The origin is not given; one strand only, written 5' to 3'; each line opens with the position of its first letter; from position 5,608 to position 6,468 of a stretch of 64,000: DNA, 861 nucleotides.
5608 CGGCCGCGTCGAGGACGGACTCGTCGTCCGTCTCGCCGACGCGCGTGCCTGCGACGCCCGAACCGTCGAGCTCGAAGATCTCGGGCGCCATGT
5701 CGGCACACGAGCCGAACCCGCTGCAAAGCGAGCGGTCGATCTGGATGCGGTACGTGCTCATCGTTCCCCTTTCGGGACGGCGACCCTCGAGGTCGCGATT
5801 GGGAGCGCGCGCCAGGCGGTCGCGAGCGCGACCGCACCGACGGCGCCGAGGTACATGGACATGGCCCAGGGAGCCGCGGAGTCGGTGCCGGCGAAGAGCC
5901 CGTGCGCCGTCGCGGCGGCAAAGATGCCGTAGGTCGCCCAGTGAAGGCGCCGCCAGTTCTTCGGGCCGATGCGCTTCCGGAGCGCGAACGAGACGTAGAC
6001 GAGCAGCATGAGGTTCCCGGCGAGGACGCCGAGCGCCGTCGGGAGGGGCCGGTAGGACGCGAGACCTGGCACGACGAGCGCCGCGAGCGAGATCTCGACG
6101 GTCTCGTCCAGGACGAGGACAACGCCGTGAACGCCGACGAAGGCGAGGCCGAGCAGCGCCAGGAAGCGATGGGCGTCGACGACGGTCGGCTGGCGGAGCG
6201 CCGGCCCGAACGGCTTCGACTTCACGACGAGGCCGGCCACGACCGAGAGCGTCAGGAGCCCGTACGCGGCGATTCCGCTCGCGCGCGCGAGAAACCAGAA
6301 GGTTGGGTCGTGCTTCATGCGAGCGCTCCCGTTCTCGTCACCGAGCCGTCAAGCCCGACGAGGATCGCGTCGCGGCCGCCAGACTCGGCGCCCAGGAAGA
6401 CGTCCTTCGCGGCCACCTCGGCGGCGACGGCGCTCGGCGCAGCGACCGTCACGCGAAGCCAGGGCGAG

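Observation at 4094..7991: Seven-gene translationally coupled operon: a split NAD(P)H-to-extracytosol electron-transfer chain with ApbE and three exported low-complexity proteins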

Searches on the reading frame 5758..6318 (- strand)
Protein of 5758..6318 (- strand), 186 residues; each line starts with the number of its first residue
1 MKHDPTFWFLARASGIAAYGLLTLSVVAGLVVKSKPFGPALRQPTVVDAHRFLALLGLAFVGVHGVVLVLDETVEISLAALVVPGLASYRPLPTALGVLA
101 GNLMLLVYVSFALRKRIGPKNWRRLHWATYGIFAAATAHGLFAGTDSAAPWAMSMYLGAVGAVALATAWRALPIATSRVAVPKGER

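Call 3: search_protein_families(library=pfam, proteins=[window:5758-6318:-], max_evalue=0.01)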
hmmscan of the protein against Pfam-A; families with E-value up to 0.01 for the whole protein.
window:5758-6318:- (186 aa): 1 family
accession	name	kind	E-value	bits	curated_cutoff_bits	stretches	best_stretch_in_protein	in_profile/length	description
PF01794.25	Ferric_reduct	-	1.2e-06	29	28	1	15-136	2-120/121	Ferric reductase like transmembrane component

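Call 5: search_protein_families(library=ncbifam, proteins=[window:5758-6318:-], max_evalue=0.01)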
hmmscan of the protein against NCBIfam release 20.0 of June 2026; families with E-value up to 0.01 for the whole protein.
window:5758-6318:- (186 aa): 2 families
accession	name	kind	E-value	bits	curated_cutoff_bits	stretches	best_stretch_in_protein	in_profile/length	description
NF040998.1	MamZ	equivalog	0.0039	15.7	650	1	96-149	545-600/633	magnetosome biogenesis transporter MamZ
NF009997.0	PRK13467.1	equivalog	0.0096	15.9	98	0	22-69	13-60/66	F0F1 ATP synthase subunit C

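Call 9: find_encoding_contigs(protein=window:5758-6318:-, flank=10000, max_places=6)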
Protein window:5758-6318:- (186 aa): no gene with exactly this product is on record in the collection.

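Call 10: find_homologous_proteins(query=window:5758-6318:-, max_evalue=0.001)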
Query window:5758-6318:- (186 aa): 2514 proteins with E <= 0.001 among 6598 candidates; the best 120 are listed.
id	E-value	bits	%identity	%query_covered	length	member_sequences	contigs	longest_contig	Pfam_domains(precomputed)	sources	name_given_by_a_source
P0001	8.1e-104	363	92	99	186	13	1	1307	PF01794.26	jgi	jgi:sulfoxide reductase heme-binding subunit YedZ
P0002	6.0e-99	347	89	99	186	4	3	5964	PF01794.26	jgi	jgi:sulfoxide reductase heme-binding subunit YedZ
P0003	1.4e-94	333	87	100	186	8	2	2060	PF01794.26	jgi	jgi:sulfoxide reductase heme-binding subunit YedZ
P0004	2.2e-90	319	83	100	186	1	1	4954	-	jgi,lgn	jgi:methionine sulfoxide reductase heme-binding subunit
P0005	7.5e-89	314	85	99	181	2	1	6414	-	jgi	jgi:methionine sulfoxide reductase heme-binding subunit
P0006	3.5e-87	309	79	100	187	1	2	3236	PF01794.26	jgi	jgi:sulfoxide reductase heme-binding subunit YedZ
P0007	1.7e-85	303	78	99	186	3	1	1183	PF01794.26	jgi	jgi:sulfoxide reductase heme-binding subunit YedZ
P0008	9.5e-76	272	75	91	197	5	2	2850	PF01794.26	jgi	jgi:sulfoxide reductase heme-binding subunit YedZ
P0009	1.4e-75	271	73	92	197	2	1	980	PF01794.26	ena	-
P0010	1.5e-75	271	74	84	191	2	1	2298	PF01794.26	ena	-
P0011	2.3e-75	270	74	92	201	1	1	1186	PF01794.26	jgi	jgi:methionine sulfoxide reductase heme-binding subunit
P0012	3.2e-75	270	73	97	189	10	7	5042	PF01794.26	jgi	jgi:sulfoxide reductase heme-binding subunit YedZ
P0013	3.2e-75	270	76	92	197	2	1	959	PF01794.26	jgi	jgi:methionine sulfoxide reductase heme-binding subunit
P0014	3.4e-75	270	75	91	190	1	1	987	PF01794.26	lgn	-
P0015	6.1e-75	269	74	91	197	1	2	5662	PF01794.26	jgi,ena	jgi:DMSO/TMAO reductase YedYZ heme-binding membrane subunit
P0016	1.0e-74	268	72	92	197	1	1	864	PF01794.26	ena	-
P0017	1.1e-74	268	72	92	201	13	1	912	PF01794.26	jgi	jgi:methionine sulfoxide reductase heme-binding subunit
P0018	1.2e-74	268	73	92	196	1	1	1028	PF01794.26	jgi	jgi:methionine sulfoxide reductase heme-binding subunit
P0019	1.7e-74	267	74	92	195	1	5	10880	PF01794.26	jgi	jgi:sulfoxide reductase heme-binding subunit YedZ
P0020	3.1e-74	267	74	92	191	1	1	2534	PF01794.26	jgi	jgi:methionine sulfoxide reductase heme-binding subunit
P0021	3.8e-74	266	75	82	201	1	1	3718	PF01794.26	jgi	-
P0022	4.7e-74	266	73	92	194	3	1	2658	PF01794.26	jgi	jgi:methionine sulfoxide reductase heme-binding subunit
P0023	5.7e-74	266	73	92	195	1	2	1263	PF01794.26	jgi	jgi:methionine sulfoxide reductase heme-binding subunit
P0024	6.0e-74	266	73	92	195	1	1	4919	PF01794.26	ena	-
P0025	7.7e-74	265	73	97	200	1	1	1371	PF01794.26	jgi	jgi:sulfoxide reductase heme-binding subunit YedZ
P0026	8.8e-74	265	73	92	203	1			PF01794.26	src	-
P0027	8.8e-74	265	72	84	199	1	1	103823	PF01794.26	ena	-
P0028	1.2e-73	265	72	92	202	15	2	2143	PF01794.26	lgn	-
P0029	1.3e-73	265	70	96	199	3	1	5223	PF01794.26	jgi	jgi:methionine sulfoxide reductase heme-binding subunit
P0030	1.5e-73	264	72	92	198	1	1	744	PF01794.26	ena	-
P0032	2.4e-73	264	75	82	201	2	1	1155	PF01794.26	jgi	-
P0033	2.8e-73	263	73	92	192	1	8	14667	PF01794.26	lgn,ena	-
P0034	2.9e-73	263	73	92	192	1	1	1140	PF01794.26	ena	-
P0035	3.1e-73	263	71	96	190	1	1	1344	PF01794.26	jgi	jgi:sulfoxide reductase heme-binding subunit YedZ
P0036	3.5e-73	263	73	92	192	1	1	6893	PF01794.26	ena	-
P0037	5.8e-73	262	75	91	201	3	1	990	PF01794.26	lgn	-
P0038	6.1e-73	262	73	92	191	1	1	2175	PF01794.26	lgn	-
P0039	7.3e-73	262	70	97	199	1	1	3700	PF01794.26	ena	-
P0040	1.4e-72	261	68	100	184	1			PF01794.26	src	-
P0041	1.4e-72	261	71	90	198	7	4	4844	PF01794.26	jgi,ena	jgi:DMSO/TMAO reductase YedYZ heme-binding membrane subunit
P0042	1.5e-72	261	73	95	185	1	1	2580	PF01794.26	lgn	-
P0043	1.6e-72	261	75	91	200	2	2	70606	PF01794.26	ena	-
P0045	1.9e-72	261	72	91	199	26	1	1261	PF01794.26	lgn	-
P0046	1.9e-72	261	73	94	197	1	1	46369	PF01794.26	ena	-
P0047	2.1e-72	261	73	92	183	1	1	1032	PF01794.26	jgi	jgi:sulfoxide reductase heme-binding subunit YedZ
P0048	3.6e-72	260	73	91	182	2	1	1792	PF01794.26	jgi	jgi:sulfoxide reductase heme-binding subunit YedZ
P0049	4.0e-72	260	72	92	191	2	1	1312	PF01794.26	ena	-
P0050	4.4e-72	260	68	100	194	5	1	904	PF01794.26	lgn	-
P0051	5.5e-72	259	68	100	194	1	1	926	PF01794.26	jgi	jgi:DMSO/TMAO reductase YedYZ heme-binding membrane subunit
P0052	5.9e-72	259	71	95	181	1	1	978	PF01794.26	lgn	-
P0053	6.0e-72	259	69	84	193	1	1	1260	PF01794.26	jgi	jgi:sulfoxide reductase heme-binding subunit YedZ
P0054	8.4e-72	259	70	96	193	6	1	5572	PF01794.26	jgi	jgi:methionine sulfoxide reductase heme-binding subunit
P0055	1.0e-71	258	72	92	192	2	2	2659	PF01794.26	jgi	jgi:methionine sulfoxide reductase heme-binding subunit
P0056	1.1e-71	258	70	84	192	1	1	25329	PF01794.26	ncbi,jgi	jgi:DMSO/TMAO reductase YedYZ heme-binding membrane subunit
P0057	1.1e-71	258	74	91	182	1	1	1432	PF01794.26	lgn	-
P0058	1.9e-71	258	70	96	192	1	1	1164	PF01794.26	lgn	-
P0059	1.9e-71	258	72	93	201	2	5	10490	PF01794.26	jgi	jgi:sulfoxide reductase heme-binding subunit YedZ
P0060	2.2e-71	257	72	92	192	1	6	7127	PF01794.26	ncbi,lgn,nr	ncbi:MAG TPA: hypothetical protein VFR63_00690 [Gaiellaceae bacterium]|nr:hypothetical protein [Gaie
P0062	2.5e-71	257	74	91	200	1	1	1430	PF01794.26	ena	-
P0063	4.1e-71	256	73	92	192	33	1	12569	PF01794.26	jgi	jgi:methionine sulfoxide reductase heme-binding subunit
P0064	4.6e-71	256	67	100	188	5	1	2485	PF01794.26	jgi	-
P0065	5.8e-71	256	71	92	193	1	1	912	PF01794.26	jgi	jgi:methionine sulfoxide reductase heme-binding subunit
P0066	5.9e-71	256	70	92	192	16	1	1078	PF01794.26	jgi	jgi:methionine sulfoxide reductase heme-binding subunit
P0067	6.9e-71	256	72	92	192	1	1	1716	PF01794.26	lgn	-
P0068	7.3e-71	256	72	92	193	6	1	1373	PF01794.26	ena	-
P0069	7.6e-71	256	70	96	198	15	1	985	PF01794.26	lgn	-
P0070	8.5e-71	255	71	84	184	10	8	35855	PF01794.26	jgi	jgi:sulfoxide reductase heme-binding subunit YedZ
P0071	1.0e-70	255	72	92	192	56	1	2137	PF01794.26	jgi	jgi:methionine sulfoxide reductase heme-binding subunit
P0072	1.3e-70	255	70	92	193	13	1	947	PF01794.26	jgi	jgi:sulfoxide reductase heme-binding subunit YedZ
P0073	1.4e-70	255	69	97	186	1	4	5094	PF01794.26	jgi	jgi:sulfoxide reductase heme-binding subunit YedZ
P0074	1.4e-70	255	72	92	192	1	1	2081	PF01794.26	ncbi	-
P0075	1.5e-70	255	70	84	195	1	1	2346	PF01794.26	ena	-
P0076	2.0e-70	254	70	95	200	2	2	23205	PF01794.26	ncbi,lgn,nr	ncbi:MAG TPA: ferric reductase-like transmembrane domain-containing protein [Gaiellaceae bacterium]|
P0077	2.2e-70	254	69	99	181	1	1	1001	PF01794.26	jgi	jgi:sulfoxide reductase heme-binding subunit YedZ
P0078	2.2e-70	254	67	84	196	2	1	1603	PF01794.26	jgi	jgi:methionine sulfoxide reductase heme-binding subunit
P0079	2.2e-70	254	69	92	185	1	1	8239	PF01794.26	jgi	jgi:sulfoxide reductase heme-binding subunit YedZ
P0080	2.7e-70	254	69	84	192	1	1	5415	PF01794.26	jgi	jgi:methionine sulfoxide reductase heme-binding subunit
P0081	2.9e-70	254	68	99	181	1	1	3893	PF01794.26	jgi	jgi:sulfoxide reductase heme-binding subunit YedZ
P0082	3.0e-70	254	71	91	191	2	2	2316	PF01794.26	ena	-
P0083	3.5e-70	253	70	96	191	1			PF01794.26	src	-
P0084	3.5e-70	253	68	92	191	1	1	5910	PF01794.26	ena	-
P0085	3.6e-70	253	68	94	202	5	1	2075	PF01794.26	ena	-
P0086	3.8e-70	253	67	100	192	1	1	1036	PF01794.26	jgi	-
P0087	3.8e-70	253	69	92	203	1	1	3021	PF01794.26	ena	-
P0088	3.9e-70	253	68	99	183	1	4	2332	PF01794.26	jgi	jgi:sulfoxide reductase heme-binding subunit YedZ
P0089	3.9e-70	253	70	91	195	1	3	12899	PF01794.26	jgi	jgi:sulfoxide reductase heme-binding subunit YedZ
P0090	4.6e-70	253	70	84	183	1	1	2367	PF01794.26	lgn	-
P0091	4.6e-70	253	71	84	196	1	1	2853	PF01794.26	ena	-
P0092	4.7e-70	253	70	92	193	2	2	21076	PF01794.26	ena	-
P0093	4.9e-70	253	70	98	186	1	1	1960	PF01794.26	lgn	-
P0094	5.0e-70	253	70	92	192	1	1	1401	PF01794.26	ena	-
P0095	5.5e-70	253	69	92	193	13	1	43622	PF01794.26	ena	-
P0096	5.7e-70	253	69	86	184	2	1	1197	PF01794.26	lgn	-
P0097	5.9e-70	253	69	98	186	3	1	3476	PF01794.26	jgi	jgi:sulfoxide reductase heme-binding subunit YedZ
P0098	6.5e-70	253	70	92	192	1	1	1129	PF01794.26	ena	-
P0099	6.6e-70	253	68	99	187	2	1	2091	PF01794.26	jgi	jgi:sulfoxide reductase heme-binding subunit YedZ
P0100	6.7e-70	252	68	99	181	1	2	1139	PF01794.26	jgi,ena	-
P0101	6.8e-70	252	68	85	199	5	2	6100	PF01794.26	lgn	-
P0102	8.3e-70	252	69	84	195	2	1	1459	PF01794.26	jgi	jgi:sulfoxide reductase heme-binding subunit YedZ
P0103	8.4e-70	252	67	98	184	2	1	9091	PF01794.26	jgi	-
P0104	8.5e-70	252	69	84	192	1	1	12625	PF01794.26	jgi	jgi:methionine sulfoxide reductase heme-binding subunit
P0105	1.1e-69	252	67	90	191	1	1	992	PF01794.26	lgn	-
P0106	1.2e-69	252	67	99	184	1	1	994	PF01794.26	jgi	jgi:DMSO/TMAO reductase YedYZ heme-binding membrane subunit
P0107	1.2e-69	252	70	91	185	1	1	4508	PF01794.26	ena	-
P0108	1.2e-69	252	69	92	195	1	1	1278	PF01794.26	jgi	jgi:methionine sulfoxide reductase heme-binding subunit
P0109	1.2e-69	252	70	84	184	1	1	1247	PF01794.26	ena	-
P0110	1.7e-69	251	69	92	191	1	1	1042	PF01794.26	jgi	jgi:sulfoxide reductase heme-binding subunit YedZ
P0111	1.9e-69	251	65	100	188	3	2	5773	PF01794.26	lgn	-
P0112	2.0e-69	251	63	100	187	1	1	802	PF01794.26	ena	-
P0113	2.0e-69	251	69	86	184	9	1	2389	PF01794.26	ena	-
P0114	2.0e-69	251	68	99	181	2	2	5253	PF01794.26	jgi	jgi:sulfoxide reductase heme-binding subunit YedZ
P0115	2.0e-69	251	69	92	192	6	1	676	PF01794.26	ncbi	-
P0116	2.0e-69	251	70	92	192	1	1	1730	PF01794.26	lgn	-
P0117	2.1e-69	251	69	96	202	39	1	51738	PF01794.26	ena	-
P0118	2.2e-69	251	68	85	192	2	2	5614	PF01794.26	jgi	jgi:sulfoxide reductase heme-binding subunit YedZ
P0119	2.4e-69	251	71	94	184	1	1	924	PF01794.26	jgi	jgi:sulfoxide reductase heme-binding subunit YedZ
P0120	2.5e-69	251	69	92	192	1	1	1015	PF01794.26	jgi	jgi:sulfoxide reductase heme-binding subunit YedZ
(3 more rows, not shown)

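Call 11: find_encoding_contigs(protein=P0027, flank=8000, max_places=2)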
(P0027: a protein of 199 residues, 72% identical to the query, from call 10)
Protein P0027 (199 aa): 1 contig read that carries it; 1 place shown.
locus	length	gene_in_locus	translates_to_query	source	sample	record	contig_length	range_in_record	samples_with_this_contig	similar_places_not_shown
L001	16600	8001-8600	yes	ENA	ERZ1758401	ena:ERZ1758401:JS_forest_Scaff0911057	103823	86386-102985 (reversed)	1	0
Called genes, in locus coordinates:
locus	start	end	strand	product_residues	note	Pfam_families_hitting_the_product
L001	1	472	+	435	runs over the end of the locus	?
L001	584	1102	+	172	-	-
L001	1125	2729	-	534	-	PF16655:PhoD_N, PF09423:PhoD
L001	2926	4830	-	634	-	PF08309:LVIVD (faint)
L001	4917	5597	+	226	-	PF13628:DUF4142 (weak), PF03713:DUF305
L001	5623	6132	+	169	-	-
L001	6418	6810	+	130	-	-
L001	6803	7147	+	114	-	-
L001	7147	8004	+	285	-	PF02424:ApbE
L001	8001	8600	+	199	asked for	PF01794:Ferric_reduct (weak)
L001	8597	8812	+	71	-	PF06902:Fer4_19 (weak), PF13459:Fer4_15, PF13370:Fer4_13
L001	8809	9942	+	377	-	PF00890:FAD_binding_2 (faint), PF01266:DAO (faint), PF02826:2-Hacid_dh_C (faint), PF03486:HI0933_like (faint), PF07992:Pyr_redox_2, PF13450:NAD_binding_8 (faint), PF00070:Pyr_redox, PF14759:Reductase_C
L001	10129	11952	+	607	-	PF00353:HemolysinCabind (weak)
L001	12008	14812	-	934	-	PF13191:AAA_16, PF00196:GerE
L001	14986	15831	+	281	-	PF12146:Hydrolase_4 (faint), PF00561:Abhydrolase_1 (faint), PF12697:Abhydrolase_6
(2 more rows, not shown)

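Call 12: find_encoding_contigs(protein=P0076, flank=8000, max_places=2)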
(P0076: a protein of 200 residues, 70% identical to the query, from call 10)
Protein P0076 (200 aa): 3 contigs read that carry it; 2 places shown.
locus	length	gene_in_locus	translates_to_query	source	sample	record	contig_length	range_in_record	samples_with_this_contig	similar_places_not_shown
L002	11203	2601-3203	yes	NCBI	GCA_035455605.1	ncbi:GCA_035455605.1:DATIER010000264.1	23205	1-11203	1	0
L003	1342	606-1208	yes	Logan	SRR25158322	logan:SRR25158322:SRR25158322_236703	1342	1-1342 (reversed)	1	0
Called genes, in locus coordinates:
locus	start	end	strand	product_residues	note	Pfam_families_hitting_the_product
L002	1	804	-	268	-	PF17191:RecG_wedge, PF01336:tRNA_anti-codon (weak)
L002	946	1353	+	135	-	-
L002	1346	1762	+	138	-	-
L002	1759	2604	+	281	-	PF02424:ApbE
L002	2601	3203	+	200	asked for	PF01794:Ferric_reduct (weak)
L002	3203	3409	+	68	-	PF06902:Fer4_19 (weak), PF13459:Fer4_15, PF13370:Fer4_13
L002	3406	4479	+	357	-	PF02737:3HCDH_N (faint), PF03486:HI0933_like (faint), PF07992:Pyr_redox_2, PF00070:Pyr_redox, PF01262:AlaDh_PNT_C (weak), PF14759:Reductase_C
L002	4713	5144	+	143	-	PF13474:SnoaL_3 (weak), PF14534:DUF4440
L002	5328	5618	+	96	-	-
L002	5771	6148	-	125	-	PF07883:Cupin_2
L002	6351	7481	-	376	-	-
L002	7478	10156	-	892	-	PF02861:Clp_N, PF00004:AAA, PF17871:AAA_lid_9, PF00158:Sigma54_activat (weak), PF00004:AAA, PF07724:AAA_2, PF07728:AAA_5, PF10431:ClpB_D2-small, +5 more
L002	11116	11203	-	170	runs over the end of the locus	PF07883:Cupin_2, PF02311:AraC_binding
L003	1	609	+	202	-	?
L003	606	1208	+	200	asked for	PF01794:Ferric_reduct (weak)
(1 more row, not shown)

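Call 13: find_encoding_contigs(protein=P0005, flank=8000, max_places=2)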
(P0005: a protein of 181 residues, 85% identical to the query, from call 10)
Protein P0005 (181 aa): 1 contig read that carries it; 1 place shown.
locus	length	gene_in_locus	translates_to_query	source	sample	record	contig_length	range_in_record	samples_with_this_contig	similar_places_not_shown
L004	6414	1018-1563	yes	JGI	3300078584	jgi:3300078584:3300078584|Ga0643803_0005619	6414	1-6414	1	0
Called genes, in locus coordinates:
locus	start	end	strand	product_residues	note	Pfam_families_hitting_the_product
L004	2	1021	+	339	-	?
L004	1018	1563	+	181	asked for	-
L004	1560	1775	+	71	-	PF13459:Fer4_15, PF13370:Fer4_13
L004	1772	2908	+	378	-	PF01262:AlaDh_PNT_C (faint), PF01266:DAO (faint), PF07992:Pyr_redox_2, PF13450:NAD_binding_8 (faint), PF00070:Pyr_redox, PF14759:Reductase_C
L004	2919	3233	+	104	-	-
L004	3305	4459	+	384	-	PF01590:GAF, PF13185:GAF_2, PF07730:HisKA_3, PF13581:HATPase_c_2 (weak), PF02518:HATPase_c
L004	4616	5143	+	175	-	PF00210:Ferritin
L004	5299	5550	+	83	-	PF04828:GFA (weak)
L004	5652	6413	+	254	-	?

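Call 24: find_related_loci(query=A1, collection=genome_contigs, flank=7000)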
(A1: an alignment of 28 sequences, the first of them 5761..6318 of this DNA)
Query A1 (186 aa) in genome_contigs; peptide patterns used: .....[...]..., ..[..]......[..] (x = any residue, [..] = any of these).
393 stretches matched a pattern; 376 encode a relative of the query (tblastn E <= 1e-3); the best 80 are kept; 80 distinct loci.
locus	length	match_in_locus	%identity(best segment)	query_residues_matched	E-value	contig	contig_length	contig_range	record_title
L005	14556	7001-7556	78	1-185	5e-82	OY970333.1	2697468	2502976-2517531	MAG: uncultured Actinomycetes bacterium isolate MFD05747.bin.c.3 genome assembly, chromosome: 1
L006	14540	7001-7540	72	4-183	5e-77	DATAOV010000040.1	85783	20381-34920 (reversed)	MAG TPA_asm: Gaiellaceae bacterium isolate SMAG_U7054 k141_6888328, whole genome shotgun sequence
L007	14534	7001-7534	71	3-180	3e-75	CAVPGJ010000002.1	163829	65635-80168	MAG: uncultured Actinomycetes bacterium isolate MFD10007.bin.2.153 genome assembly, contig: contig_12989, whole genome s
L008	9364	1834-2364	71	4-180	6e-75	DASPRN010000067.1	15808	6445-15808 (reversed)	MAG TPA_asm: Gaiellaceae bacterium isolate SMAG_U12226 k141_550687, whole genome shotgun sequence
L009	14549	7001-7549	69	4-186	6e-75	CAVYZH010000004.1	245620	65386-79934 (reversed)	MAG: uncultured Actinomycetes bacterium isolate MFD02199.bin.1.56 genome assembly, contig: contig_17970, whole genome sh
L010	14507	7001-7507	73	4-172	2e-73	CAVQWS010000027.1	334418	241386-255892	MAG: uncultured Actinomycetes bacterium isolate MFD00392.bin.1.367 genome assembly, contig: contig_9062, whole genome sh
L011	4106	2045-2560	73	1-172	2e-73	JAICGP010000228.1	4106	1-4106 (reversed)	MAG: Thermoleophilia bacterium isolate CK_bin.5 k141_1059521_length_4106_cov_28.1617, whole genome shotgun sequence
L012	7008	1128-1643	71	1-172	3e-73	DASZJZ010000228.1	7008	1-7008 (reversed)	MAG TPA_asm: Thermoleophilaceae bacterium isolate SMAG_U6642 k141_623433, whole genome shotgun sequence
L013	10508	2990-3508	69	4-176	4e-73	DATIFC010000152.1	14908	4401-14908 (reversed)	MAG TPA_asm: Gaiellaceae bacterium isolate SMAG_U16385 k141_1802481, whole genome shotgun sequence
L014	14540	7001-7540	67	1-184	5e-73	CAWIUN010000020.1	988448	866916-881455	MAG: uncultured Actinomycetes bacterium isolate MFD01721.bin.3.215 genome assembly, contig: contig_2478, whole genome sh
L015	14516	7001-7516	69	1-172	3e-72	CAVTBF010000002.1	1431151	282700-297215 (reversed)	MAG: uncultured Actinomycetes bacterium isolate MFD02416.bin.1.129 genome assembly, contig: contig_3781, whole genome sh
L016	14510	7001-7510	74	3-172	6e-72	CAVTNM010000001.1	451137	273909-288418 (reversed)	MAG: uncultured Actinomycetes bacterium isolate MFD02242.bin.1.295 genome assembly, contig: contig_13173, whole genome s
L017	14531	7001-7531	68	4-180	2e-71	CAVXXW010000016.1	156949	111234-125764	MAG: uncultured Actinomycetes bacterium isolate MFD08700.bin.1.74 genome assembly, contig: contig_55548, whole genome sh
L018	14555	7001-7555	62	4-183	2e-71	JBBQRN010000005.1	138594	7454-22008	MAG: Gaiellales bacterium isolate Co_metawrap_1682 Cmw_1682_k141_3358172_length_138594_cov_14.0004, whole genome shotgun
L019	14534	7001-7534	69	1-176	2e-71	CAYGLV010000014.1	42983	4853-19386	MAG TPA_asm: uncultured Gaiellales bacterium isolate ERP113451_co7_137 genome assembly, contig: NODE_453_length_42983_co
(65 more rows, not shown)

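Call 36: search_solved_structures(query=A1, max_evalue=1, show_alignments=2)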
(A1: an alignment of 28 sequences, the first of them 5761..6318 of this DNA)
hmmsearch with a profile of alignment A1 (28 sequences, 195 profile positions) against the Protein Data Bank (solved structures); distinct sequences matched with E-value up to 1: 1.
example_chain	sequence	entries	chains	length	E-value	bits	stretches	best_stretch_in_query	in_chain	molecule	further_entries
9i5v_d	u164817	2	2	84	0.46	13.2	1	113-150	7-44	Small ribosomal subunit protein bS20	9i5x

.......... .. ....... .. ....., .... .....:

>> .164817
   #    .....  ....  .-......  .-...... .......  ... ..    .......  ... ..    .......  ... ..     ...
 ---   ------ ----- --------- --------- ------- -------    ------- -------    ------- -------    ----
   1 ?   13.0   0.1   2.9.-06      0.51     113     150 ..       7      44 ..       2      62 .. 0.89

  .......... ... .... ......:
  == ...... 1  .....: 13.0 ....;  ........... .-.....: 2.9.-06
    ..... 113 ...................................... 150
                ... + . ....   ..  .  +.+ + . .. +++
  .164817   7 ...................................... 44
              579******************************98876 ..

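Call 51: search_protein_representatives(alignment_id=A1)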
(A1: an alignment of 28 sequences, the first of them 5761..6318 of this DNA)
Query: 28 sequences, 195 profile positions. Proteins with E-value up to 0.001 (for the whole library): 5156; up to 1e-10: 2864; up to 1e-30: 330. The best 150 are listed.
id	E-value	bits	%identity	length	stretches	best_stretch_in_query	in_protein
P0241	4.2e-75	267.8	-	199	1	1-180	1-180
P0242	2.0e-73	262.4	-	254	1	1-187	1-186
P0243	1.2e-72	259.8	-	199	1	1-186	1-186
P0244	1.2e-70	253.3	-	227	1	1-145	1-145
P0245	4.8e-69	248.1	-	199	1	1-146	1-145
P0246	1.6e-65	236.6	-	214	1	1-183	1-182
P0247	1.3e-62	227.1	-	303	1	1-186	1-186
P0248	2.8e-62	226.0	-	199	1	3-186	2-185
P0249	3.1e-62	225.8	-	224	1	1-128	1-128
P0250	4.8e-61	222.0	-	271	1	1-187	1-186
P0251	2.7e-59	216.3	-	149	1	24-136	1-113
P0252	5.1e-57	208.8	-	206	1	4-190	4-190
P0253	4.5e-56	205.7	-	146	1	6-144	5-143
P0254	1.0e-55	204.6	-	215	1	1-124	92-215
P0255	6.1e-55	202.0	-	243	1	1-185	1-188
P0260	3.4e-50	186.6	-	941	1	47-183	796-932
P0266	2.5e-46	173.9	-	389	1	6-188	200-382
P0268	6.3e-46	172.6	-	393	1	4-186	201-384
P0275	4.2e-45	169.9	-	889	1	42-189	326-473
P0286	1.1e-42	162.1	-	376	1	5-187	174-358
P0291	1.1e-41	158.7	-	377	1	3-187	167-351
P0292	2.2e-41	157.8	-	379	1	6-176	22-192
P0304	4.5e-40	153.5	-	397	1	6-176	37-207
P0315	2.5e-39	151.1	-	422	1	6-180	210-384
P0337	1.1e-37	145.8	-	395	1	8-180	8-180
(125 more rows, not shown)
